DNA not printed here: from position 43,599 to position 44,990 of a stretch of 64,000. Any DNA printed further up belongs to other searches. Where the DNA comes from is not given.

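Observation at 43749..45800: Enhancer-binding protein whose sensor is a catalytically degenerate copy of the pathway enzyme Kdd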

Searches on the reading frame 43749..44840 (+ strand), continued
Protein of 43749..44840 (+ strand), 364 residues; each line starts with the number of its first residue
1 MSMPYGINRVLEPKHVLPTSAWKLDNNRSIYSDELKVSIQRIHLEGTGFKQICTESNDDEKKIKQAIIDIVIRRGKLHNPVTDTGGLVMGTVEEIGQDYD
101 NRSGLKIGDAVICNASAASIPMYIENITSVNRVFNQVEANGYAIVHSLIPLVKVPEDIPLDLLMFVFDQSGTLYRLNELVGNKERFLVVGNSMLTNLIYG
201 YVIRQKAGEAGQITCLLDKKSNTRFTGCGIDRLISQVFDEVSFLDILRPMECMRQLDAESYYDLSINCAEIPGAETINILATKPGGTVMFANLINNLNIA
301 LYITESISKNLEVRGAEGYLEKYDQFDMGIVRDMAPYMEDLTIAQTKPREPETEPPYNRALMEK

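Call 52: predict_structure(alignment_id=A2)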
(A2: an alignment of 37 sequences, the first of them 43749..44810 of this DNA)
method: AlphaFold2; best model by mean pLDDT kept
length: 354 residues; sequences in the alignment: 37
mean_pLDDT: 89.7   pTM: 0.88
mean pLDDT of the five models: 89.7, 89.3, 88.6, 88.6, 88.5
residues with pLDDT >= 90: 255; 70-90: 73; 50-70: 15; < 50: 11
segments of 3 or more residues with pLDDT < 50: 345-354
pLDDT, mean of each block of 10 residues (from residue 1): 81 92 96 97 92 92 97 94 91 96 95 94 98 94 95 92 92 93 96 93 96 94 72 94 94 94 94 92 95 71 85 85 90 87 49 38
secondary structure, 60 per line:
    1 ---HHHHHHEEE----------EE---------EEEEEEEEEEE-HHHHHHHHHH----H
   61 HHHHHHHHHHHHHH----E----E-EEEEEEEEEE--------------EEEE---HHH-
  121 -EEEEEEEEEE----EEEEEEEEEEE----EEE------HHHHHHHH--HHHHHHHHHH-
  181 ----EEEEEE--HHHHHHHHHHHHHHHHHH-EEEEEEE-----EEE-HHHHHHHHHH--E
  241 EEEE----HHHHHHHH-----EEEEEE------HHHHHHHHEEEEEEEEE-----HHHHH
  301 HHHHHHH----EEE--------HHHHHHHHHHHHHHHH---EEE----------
elements in order: H4-9 E10-12 E34-44 H46-55 H60-74 E86-95 E110-113 E122-131 E136-146 E151-153 H160-167 H170-179 E185-190 H193-210 E212-218 E224-226 H228-237 E240-244 H249-256 E262-267 H274-281 E282-290 H296-307 E312-314 H323-338 E342-344

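Call 54: fold_search(model_id=the predicted structure, library=pdb)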
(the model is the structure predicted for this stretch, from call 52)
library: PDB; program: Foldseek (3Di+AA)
matches with E <= 10: 1659; with E <= 0.001: 272
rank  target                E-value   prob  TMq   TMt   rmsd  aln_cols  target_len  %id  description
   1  7dl0_A                1.1e-28  1.00  0.76  0.77   4.3       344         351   24  The mutant E310G/A314Y of 3,5-DAHDHcca complex with NADPH (released 2021-09-29)
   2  7dl0_B                1.7e-28  1.00  0.83  0.83   3.6       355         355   24  The mutant E310G/A314Y of 3,5-DAHDHcca complex with NADPH (released 2021-09-29)
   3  7dl7_E                4.4e-28  1.00  0.71  0.71   5.2       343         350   24  The wild-type structure of 3,5-DAHDHcca (released 2021-09-29)
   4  7dl3_A                4.9e-28  1.00  0.72  0.72   5.1       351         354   24  The structure of 3,5-DAHDHcca complex with NADPH (released 2021-09-29)
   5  7dl3_B                5.9e-28  1.00  0.71  0.72   5.1       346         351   24  The structure of 3,5-DAHDHcca complex with NADPH (released 2021-09-29)
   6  7dl7_A                6.7e-28  1.00  0.71  0.72   5.1       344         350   24  The wild-type structure of 3,5-DAHDHcca (released 2021-09-29)
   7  7dl1_A                1.3e-27  1.00  0.69  0.69   5.5       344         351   24  The mutant E310G/G323S structure of 3,5-DAHDHcca complex with NADPH (released 2021-09-29)
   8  9k8u_A                1.9e-11  1.00  0.49  0.50   8.8       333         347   13  Ethanol dehydrogenase of Bursaphelenchus xylophilus (released 2025-10-29)
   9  7ayb                  2.6e-11  1.00  0.45  0.46   8.4       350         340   15  Crystal Structure of wild type human mitochondrial 2-Enoyl Thioester Reductase (MECR) (released 2022-06-01)
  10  2d8a                  3.5e-11  1.00  0.48  0.51   8.6       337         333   17  Crystal Structure of PH0655 from Pyrococcus horikoshii OT3 (released 2006-06-02)
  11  7bu2_B                5.0e-11  1.00  0.51  0.53   8.8       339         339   13  Structure of alcohol dehydrogenase YjgB from Escherichia coli (released 2020-05-13)
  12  9k8u_D                6.3e-11  1.00  0.51  0.52   8.6       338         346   13  Ethanol dehydrogenase of Bursaphelenchus xylophilus (released 2025-10-29)
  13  5kia                  6.7e-11  1.00  0.51  0.53   8.6       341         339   17  Crystal structure of L-threonine 3-dehydrogenase from Burkholderia thailandensis (released 2017-02-15)
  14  4a2c_A                6.7e-11  1.00  0.48  0.49   7.7       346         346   14  Crystal structure of galactitol-1-phosphate dehydrogenase from Escherichia coli (released 2012-08-08)
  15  7bu2_A                8.6e-11  1.00  0.50  0.53   8.3       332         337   14  Structure of alcohol dehydrogenase YjgB from Escherichia coli (released 2020-05-13)
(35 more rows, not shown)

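Call 55: search_protein_representatives(protein=window:43749-44783:+)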
Query: 345 residues. Proteins with E-value up to 0.001 (for the whole library): 748; up to 1e-10: 411; up to 1e-30: 72. The best 150 are listed.
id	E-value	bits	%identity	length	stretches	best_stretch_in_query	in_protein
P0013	8.1e-138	475.4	82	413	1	89-344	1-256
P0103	5.3e-136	469.5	60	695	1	4-340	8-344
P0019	2.2e-133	460.9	58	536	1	4-340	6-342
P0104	1.1e-105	369.8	47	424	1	3-339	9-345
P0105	1.3e-84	300.6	41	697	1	4-338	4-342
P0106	8.1e-79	281.5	58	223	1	4-223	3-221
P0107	4.8e-71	256.0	37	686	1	5-333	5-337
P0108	6.7e-70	252.2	36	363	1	1-341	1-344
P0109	2.4e-68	247.1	35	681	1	4-341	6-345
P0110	5.5e-66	239.4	37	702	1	4-332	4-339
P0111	1.7e-63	231.1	37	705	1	5-328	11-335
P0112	7.2e-60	219.2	33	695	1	7-339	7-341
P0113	1.2e-57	212.0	34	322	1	3-312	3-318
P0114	1.9e-57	211.3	35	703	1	4-332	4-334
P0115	2.5e-57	210.9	45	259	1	120-322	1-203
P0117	1.1e-52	195.6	32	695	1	4-341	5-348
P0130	4.1e-44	167.5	31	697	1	4-337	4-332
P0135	1.2e-41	159.3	29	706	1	3-333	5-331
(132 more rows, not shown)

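Call 63: search_protein_families(library=pfam, proteins=[L039:13757-15091:-, L039:15117-16277:-, L039:17941-18969:-, L039:19019-19861:-, L039:19915-20922:-, L039:8433-9782:+, L065:14206-15369:+, L065:15445-16785:+, L065:5103-6002:+, L065:5989-6969:+], max_evalue=0.0001)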
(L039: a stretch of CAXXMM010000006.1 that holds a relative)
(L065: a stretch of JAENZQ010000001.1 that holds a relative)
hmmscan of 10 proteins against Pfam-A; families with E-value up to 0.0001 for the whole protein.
L039:13757-15091:- (444 aa): 1 family
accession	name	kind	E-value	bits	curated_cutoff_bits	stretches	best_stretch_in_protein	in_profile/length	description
PF00202.27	Aminotran_3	-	8.7e-82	275.4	30.5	1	18-435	14-403/403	Aminotransferase class-III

L039:15117-16277:- (386 aa): 2 families
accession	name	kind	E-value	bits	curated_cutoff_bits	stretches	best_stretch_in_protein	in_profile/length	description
PF00108.29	Thiolase_N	-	4.5e-73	246.3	26.4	1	4-256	2-260/260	Thiolase, N-terminal domain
PF02803.24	Thiolase_C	-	2.3e-40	137.5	27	1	266-385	4-123/123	Thiolase, C-terminal domain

L039:17941-18969:- (342 aa): 1 family
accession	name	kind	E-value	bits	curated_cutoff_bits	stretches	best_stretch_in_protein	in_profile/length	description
PF00144.29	Beta-lactamase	-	1.1e-51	176.4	27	1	21-326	14-312/329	Beta-lactamase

L039:19019-19861:- (280 aa): 1 family
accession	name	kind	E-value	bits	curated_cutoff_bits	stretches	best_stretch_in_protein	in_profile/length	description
PF11136.13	DUF2889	-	1.5e-11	45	25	1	187-262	43-117/123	Protein of unknown function (DUF2889)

L039:19915-20922:- (335 aa): 1 family
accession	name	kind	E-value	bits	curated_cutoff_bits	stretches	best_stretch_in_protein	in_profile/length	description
PF07973.19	tRNA_SAD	-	7.3e-05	23.1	24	0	104-149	2-44/44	Threonyl and Alanyl tRNA synthetase second additional domain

L039:8433-9782:+ (450 aa): 2 families
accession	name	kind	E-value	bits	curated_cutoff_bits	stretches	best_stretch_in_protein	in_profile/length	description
PF13520.12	AA_permease_2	-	5.6e-41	141.3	27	1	10-436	2-420/427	Amino acid permease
PF00324.27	AA_permease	-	2e-27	96.5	24.6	1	16-351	4-346/470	Amino acid permease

L065:14206-15369:+ (388 aa): 3 families
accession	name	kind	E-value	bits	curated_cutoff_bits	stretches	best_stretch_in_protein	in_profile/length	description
PF00108.29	Thiolase_N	-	4.5e-68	229.9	26.4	1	5-258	2-260/260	Thiolase, N-terminal domain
PF02803.24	Thiolase_C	-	3e-45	153.3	27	1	272-386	8-122/123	Thiolase, C-terminal domain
PF00109.32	ketoacyl-synt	-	2.1e-05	24.7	20.8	0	80-121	168-209/252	Beta-ketoacyl synthase, N-terminal domain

L065:15445-16785:+ (447 aa): 1 family
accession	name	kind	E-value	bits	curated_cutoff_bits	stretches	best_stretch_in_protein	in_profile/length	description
PF00202.27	Aminotran_3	-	3.6e-84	283.2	30.5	1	19-438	12-403/403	Aminotransferase class-III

L065:5103-6002:+ (300 aa): 1 family
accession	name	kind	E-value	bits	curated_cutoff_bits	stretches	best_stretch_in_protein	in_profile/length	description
PF00892.27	EamA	-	7.9e-32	110.8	28.2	2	151-287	1-134/135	EamA-like transporter family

L065:5989-6969:+ (327 aa): 2 families
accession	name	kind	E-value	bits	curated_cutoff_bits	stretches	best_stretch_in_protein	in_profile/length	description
PF02826.25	2-Hacid_dh_C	-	2e-51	174.3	25.1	1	114-293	2-178/178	D-isomer specific 2-hydroxyacid dehydrogenase, NAD binding domain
PF00389.36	2-Hacid_dh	-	8.7e-29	100.3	24.6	1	24-321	12-130/134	D-isomer specific 2-hydroxyacid dehydrogenase, catalytic domain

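Call 66: search_protein_families(library=pfam, proteins=[L047:2834-3535:-, L047:5748-6536:-, L047:6580-10044:-, L047:10047-12335:-, L047:12317-14287:-, L047:401-1900:+, L047:1924-2493:+], max_evalue=0.0001)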
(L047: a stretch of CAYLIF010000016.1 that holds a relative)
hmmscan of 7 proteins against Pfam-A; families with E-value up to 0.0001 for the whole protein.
L047:2834-3535:- (233 aa): 3 families
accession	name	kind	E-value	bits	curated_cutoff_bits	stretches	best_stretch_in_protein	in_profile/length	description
PF00849.27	PseudoU_synth_2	-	4.6e-24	85.8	26.8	1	61-192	2-151/152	RNA pseudouridylate synthase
PF01479.30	S4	-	3.7e-11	43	22.8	1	1-46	2-48/48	S4 domain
PF22421.1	SYY_C-terminal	-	4.6e-06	26.9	27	1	12-59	32-79/83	Tyrosine--tRNA ligase SYY-like C-terminal domain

L047:5748-6536:- (262 aa): 2 families
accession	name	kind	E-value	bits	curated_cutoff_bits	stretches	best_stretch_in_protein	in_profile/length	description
PF07786.18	HGSNAT_cat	-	9e-38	130.5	22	1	18-246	1-222/222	Heparan-alpha-glucosaminide N-acetyltransferase, catalytic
PF01757.29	Acyl_transf_3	-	1.1e-06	28.5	31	0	122-255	187-297/326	Acyltransferase domain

L047:6580-10044:- (1154 aa): 4 families
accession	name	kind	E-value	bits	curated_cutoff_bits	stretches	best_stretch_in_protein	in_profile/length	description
PF00580.27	UvrD-helicase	-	3.8e-41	142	23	1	20-424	12-269/271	UvrD/REP helicase N-terminal domain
PF13245.12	AAA_19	-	6.4e-14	52.7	25.1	1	14-411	4-134/134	AAA domain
PF12705.13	PDDEXK_1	-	4.6e-11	43.6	22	1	959-1141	35-189/247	PD-(D/E)XK nuclease superfamily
PF13361.12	UvrD_C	-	7.2e-11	42.5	25.6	1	686-824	248-345/350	UvrD-like helicase C-terminal domain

L047:10047-12335:- (762 aa): 2 families
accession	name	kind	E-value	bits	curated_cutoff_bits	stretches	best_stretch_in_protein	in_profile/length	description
PF12705.13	PDDEXK_1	-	3.7e-25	89.7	22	1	495-745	2-247/247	PD-(D/E)XK nuclease superfamily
PF01930.23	Cas_Cas4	-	8.2e-07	29.7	22.7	1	632-745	54-159/160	Domain of unknown function DUF83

L047:12317-14287:- (656 aa): 1 family
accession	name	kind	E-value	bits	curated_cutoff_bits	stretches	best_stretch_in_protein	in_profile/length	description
PF00884.28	Sulfatase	-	8.5e-23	81.5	25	1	278-558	1-300/301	Sulfatase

L047:401-1900:+ (500 aa): 1 family
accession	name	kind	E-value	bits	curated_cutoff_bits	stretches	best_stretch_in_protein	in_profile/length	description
PF00474.23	SSF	-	6.7e-30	104.7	22.8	1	49-443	1-406/406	Sodium:solute symporter family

L047:1924-2493:+ (190 aa): 0 families

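Call 74: find_encoding_contigs(protein=P0105, flank=8000, max_places=2)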
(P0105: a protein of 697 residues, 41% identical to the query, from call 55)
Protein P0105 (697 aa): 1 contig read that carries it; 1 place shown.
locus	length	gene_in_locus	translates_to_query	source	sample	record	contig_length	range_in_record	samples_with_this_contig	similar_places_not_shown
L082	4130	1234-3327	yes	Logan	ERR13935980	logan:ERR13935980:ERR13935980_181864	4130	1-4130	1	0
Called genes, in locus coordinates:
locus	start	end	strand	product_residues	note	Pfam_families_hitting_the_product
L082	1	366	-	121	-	PF00682:HMGL-like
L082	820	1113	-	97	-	PF12844:HTH_19, PF13384:HTH_23 (faint), PF13412:HTH_24 (weak), PF13560:HTH_31, PF01381:HTH_3, PF12802:MarR_2 (faint)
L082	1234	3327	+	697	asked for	PF26370:KDD_N, PF00158:Sigma54_activat, PF14532:Sigma54_activ_2, PF07728:AAA_5 (weak), PF25601:AAA_lid_14, PF18024:HTH_50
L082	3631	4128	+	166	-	?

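Call 75: find_encoding_contigs(protein=P0110, flank=8000, max_places=1)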
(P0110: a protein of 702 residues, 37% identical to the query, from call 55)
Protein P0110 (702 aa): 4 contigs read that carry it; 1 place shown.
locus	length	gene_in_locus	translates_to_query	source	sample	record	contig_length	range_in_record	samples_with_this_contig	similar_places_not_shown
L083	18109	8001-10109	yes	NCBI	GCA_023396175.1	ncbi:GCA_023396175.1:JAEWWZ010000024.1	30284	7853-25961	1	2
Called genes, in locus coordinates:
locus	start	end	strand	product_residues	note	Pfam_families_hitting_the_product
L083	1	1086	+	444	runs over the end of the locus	PF12682:Flavodoxin_4, PF02540:NAD_synthase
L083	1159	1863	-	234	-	PF01048:PNP_UDP_1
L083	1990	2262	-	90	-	PF01649:Ribosomal_S20p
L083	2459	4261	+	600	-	PF00009:GTP_EFTU, PF03144:GTP_EFTU_D2, PF22042:EF-G_D2 (weak), PF00679:EFG_C, PF06421:LepA_C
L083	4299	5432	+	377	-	PF04055:Radical_SAM, PF06969:HemN_C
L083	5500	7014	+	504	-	PF00370:FGGY_N, PF02782:FGGY_C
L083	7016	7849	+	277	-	PF11136:DUF2889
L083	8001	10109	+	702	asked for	PF26370:KDD_N, PF00158:Sigma54_activat, PF14532:Sigma54_activ_2, PF07724:AAA_2 (faint), PF07728:AAA_5 (weak), PF25601:AAA_lid_14, PF18024:HTH_50, PF02954:HTH_8 (faint)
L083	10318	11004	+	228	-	PF01144:CoA_trans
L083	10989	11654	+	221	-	PF01144:CoA_trans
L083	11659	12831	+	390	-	PF00108:Thiolase_N, PF02803:Thiolase_C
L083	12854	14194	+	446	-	PF00202:Aminotran_3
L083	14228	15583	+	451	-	PF00202:Aminotran_3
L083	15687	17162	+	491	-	PF11794:HpaB_N, PF03241:HpaB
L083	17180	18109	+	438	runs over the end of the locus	PF02550:AcetylCoA_hydro, PF13336:AcetylCoA_hyd_C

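Call 76: find_encoding_contigs(protein=P0117, flank=8000, max_places=1)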
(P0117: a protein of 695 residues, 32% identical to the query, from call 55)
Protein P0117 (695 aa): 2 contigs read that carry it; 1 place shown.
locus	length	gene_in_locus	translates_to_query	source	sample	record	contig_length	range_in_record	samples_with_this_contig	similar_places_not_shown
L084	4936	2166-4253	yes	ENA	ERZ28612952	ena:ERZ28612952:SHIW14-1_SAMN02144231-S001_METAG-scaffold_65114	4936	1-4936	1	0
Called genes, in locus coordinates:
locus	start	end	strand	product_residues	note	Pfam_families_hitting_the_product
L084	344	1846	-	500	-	PF03553:Na_H_antiporter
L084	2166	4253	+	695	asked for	PF26370:KDD_N, PF00158:Sigma54_activat, PF14532:Sigma54_activ_2, PF07728:AAA_5 (weak), PF25601:AAA_lid_14, PF18024:HTH_50 (weak)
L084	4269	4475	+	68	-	-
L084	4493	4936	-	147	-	?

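Call 77: find_encoding_contigs(protein=P0112, flank=8000, max_places=1)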
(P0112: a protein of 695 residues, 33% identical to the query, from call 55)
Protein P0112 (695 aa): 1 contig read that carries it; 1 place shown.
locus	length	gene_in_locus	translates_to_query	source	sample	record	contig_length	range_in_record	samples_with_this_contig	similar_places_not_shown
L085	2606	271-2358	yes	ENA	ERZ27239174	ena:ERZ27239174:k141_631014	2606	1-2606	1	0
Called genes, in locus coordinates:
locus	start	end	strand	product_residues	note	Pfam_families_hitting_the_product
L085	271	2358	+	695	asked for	PF26370:KDD_N, PF00158:Sigma54_activat, PF14532:Sigma54_activ_2, PF07728:AAA_5 (weak), PF25601:AAA_lid_14, PF18024:HTH_50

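Call 78: find_encoding_contigs(protein=P0130, flank=8000, max_places=1)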
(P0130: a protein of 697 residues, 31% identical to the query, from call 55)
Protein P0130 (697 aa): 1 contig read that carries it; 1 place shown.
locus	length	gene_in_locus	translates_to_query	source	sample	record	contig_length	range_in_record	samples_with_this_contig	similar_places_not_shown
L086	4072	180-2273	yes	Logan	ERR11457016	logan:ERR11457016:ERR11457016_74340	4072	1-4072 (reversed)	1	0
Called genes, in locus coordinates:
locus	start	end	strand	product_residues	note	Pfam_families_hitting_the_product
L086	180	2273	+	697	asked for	PF26370:KDD_N, PF00158:Sigma54_activat, PF14532:Sigma54_activ_2, PF00004:AAA (faint), PF07728:AAA_5 (weak), PF25601:AAA_lid_14, PF18024:HTH_50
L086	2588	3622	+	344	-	PF26370:KDD_N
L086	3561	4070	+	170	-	?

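Call 90: find_encoding_contigs(protein=P0108, flank=6000, max_places=2)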
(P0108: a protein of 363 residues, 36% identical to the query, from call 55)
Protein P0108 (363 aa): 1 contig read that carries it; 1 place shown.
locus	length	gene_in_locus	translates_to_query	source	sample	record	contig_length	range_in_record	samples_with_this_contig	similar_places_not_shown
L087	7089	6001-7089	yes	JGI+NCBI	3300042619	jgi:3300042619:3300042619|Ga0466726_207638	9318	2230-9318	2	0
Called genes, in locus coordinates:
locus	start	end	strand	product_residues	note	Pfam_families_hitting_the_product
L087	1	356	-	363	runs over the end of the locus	PF00795:CN_hydrolase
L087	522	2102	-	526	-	PF02550:AcetylCoA_hydro, PF13336:AcetylCoA_hyd_C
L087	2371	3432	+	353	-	PF13191:AAA_16 (faint), PF00004:AAA (weak), PF07728:AAA_5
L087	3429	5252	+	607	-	PF13203:DUF2201_N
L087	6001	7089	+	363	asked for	PF26370:KDD_N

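Call 91: find_encoding_contigs(protein=P0135, flank=8000, max_places=1)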
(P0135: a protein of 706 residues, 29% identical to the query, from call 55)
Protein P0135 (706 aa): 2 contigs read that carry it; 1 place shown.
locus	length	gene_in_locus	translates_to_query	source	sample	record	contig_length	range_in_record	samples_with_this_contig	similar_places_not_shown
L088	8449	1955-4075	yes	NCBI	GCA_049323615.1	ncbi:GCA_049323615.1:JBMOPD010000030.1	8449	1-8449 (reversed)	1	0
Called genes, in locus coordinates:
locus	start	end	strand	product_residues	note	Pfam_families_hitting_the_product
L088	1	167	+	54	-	PF06798:PrkA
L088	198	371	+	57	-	-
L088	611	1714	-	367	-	PF00724:Oxidored_FMN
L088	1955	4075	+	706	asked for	PF26370:KDD_N, PF00158:Sigma54_activat, PF14532:Sigma54_activ_2, PF07728:AAA_5 (weak), PF25601:AAA_lid_14, PF18024:HTH_50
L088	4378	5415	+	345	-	PF26370:KDD_N, PF00107:ADH_zinc_N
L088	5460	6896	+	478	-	PF13520:AA_permease_2, PF00324:AA_permease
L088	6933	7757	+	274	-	PF05853:BKACE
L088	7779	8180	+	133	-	PF03061:4HBT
